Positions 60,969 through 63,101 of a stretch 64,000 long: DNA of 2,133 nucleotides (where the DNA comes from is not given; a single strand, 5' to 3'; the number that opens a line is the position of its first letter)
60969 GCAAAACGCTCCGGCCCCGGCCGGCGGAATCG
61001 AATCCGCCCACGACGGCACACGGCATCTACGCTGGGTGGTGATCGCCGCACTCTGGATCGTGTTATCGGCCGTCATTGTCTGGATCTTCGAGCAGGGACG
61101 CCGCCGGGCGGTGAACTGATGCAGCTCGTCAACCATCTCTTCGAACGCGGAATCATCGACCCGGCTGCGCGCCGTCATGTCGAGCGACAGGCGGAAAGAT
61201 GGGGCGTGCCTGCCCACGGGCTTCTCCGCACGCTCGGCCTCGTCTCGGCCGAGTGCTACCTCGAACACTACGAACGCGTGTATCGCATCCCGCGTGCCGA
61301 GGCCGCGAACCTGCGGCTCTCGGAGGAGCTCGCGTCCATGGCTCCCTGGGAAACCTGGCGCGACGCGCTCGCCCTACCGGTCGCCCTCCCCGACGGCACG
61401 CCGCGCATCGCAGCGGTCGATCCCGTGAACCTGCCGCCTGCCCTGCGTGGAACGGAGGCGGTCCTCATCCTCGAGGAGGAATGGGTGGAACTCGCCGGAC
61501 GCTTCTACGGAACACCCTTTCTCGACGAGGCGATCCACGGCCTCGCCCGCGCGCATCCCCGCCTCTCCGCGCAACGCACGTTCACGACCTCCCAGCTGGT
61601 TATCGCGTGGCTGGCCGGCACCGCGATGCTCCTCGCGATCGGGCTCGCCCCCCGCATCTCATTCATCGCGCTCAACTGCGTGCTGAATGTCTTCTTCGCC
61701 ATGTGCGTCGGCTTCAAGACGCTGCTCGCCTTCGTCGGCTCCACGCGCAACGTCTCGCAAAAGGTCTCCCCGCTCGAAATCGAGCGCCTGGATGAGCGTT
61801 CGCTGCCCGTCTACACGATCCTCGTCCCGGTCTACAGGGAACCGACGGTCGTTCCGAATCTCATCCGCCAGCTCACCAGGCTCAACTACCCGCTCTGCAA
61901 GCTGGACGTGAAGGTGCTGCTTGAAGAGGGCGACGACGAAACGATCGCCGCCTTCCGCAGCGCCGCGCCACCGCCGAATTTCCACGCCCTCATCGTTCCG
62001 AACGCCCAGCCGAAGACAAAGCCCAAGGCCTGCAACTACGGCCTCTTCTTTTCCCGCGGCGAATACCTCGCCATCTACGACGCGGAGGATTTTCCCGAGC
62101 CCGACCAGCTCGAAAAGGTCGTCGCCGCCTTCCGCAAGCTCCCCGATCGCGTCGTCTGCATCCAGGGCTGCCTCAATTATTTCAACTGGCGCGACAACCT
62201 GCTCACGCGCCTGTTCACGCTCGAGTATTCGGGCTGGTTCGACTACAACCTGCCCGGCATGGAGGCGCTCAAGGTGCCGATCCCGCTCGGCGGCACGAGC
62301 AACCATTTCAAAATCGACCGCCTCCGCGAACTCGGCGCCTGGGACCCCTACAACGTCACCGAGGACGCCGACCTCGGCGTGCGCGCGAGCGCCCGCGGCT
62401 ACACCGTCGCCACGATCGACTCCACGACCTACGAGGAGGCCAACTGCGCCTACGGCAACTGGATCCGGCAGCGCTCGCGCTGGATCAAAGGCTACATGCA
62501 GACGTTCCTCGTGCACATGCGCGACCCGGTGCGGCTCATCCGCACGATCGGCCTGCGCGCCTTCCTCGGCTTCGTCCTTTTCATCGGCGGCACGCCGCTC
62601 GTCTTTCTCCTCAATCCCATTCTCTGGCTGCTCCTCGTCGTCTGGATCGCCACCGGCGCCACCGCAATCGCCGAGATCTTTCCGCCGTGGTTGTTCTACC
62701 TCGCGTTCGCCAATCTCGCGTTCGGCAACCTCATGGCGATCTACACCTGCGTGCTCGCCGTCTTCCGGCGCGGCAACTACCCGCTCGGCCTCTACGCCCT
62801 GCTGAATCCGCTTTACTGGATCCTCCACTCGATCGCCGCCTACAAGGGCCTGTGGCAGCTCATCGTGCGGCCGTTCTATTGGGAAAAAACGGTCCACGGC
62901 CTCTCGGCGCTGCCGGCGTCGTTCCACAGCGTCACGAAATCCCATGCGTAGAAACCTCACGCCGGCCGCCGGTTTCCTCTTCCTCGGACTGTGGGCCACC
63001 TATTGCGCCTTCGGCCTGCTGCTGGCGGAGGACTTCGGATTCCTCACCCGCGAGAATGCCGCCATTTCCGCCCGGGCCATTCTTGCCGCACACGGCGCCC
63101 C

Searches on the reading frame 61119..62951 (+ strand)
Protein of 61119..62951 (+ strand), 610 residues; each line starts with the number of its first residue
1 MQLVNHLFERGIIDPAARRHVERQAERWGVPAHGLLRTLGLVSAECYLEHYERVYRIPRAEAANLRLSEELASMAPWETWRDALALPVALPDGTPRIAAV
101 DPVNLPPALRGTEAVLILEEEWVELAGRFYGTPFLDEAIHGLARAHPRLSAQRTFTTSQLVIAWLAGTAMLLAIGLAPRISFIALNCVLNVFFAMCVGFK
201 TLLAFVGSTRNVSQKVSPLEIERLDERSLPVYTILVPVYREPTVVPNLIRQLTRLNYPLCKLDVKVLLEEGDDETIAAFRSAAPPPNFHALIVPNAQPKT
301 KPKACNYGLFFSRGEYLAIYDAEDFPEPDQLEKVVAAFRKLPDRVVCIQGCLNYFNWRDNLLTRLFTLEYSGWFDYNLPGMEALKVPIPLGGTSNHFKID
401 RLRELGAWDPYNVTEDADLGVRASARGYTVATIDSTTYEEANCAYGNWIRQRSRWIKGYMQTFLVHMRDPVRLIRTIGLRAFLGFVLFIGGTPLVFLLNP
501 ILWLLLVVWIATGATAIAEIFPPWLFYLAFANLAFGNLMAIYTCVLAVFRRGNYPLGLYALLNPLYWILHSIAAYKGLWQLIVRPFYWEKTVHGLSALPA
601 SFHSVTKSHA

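Call 49: search_protein_families(library=pfam, proteins=[window:61119-62951:+])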
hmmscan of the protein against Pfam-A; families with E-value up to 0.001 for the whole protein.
window:61119-62951:+ (610 aa): 4 families
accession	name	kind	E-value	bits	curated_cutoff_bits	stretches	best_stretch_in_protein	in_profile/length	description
PF13632.12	Glyco_trans_2_3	-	2.3e-21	77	27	1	318-515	3-191/198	Glycosyl transferase family group 2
PF13641.12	Glyco_tranf_2_3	-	1.2e-18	68.4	27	1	232-458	3-230/230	Glycosyltransferase like family 2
PF00535.33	Glycos_transf_2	-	9.5e-12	45.6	23.3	1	233-360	1-125/168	Glycosyl transferase family 2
PF05157.20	MshEN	-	5.3e-05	23.6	23.1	1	55-130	1-84/90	MshEN domain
